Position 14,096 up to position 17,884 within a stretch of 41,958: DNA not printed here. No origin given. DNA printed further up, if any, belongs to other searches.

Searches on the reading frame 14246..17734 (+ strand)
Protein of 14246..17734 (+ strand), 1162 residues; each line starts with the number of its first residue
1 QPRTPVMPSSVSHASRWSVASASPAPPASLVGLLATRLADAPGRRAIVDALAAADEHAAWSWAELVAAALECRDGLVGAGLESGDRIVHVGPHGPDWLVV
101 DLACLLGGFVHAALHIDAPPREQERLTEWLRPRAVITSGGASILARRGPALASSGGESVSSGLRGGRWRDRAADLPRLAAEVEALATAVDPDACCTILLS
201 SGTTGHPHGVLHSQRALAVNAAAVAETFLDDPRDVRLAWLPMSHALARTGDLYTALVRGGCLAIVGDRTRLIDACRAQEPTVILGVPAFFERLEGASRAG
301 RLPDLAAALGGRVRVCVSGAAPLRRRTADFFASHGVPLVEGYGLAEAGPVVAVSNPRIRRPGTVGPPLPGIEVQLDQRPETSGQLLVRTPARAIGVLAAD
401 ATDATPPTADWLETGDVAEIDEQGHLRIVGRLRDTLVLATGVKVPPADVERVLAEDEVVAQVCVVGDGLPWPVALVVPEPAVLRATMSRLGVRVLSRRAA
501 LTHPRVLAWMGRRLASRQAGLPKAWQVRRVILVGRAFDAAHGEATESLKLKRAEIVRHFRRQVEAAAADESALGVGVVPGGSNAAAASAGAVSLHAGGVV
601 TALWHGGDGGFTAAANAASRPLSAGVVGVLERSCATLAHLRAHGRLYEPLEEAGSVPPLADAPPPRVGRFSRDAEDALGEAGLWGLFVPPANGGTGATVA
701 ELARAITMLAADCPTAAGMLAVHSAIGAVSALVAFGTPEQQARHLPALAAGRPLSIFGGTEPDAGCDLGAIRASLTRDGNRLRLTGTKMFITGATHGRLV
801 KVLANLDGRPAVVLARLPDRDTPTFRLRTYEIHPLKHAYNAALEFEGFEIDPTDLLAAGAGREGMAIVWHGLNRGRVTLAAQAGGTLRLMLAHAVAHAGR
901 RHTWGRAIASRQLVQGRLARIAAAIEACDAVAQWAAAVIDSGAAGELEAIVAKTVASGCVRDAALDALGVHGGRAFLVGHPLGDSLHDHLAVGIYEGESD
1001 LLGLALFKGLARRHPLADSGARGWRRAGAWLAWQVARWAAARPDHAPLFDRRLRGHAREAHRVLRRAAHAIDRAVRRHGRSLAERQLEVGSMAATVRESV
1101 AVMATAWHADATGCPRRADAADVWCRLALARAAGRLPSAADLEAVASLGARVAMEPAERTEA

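Call 11: search_protein_families(library=pfam, proteins=[window:14246-17734:+], max_evalue=0.001)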
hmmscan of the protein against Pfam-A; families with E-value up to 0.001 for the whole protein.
window:14246-17734:+ (1162 aa): 5 families
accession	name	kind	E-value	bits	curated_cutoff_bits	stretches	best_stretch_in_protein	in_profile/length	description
PF00501.34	AMP-binding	-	9.6e-57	192.9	29.9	1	37-391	4-378/384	AMP-binding enzyme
PF00441.29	Acyl-CoA_dh_1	-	3.3e-22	79.7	22.4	1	863-1002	2-141/150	Acyl-CoA dehydrogenase, C-terminal domain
PF02771.21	Acyl-CoA_dh_N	-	5.1e-15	56.3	22.9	1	666-751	28-112/113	Acyl-CoA dehydrogenase, N-terminal domain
PF02770.24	Acyl-CoA_dh_M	-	5.6e-08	33.3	33.3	1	757-845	2-94/97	Acyl-CoA dehydrogenase, middle domain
PF23562.2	AMP-binding_C_3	-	3.5e-07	31.1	20.8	1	434-484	2-53/124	AMP-binding enzyme C-terminal domain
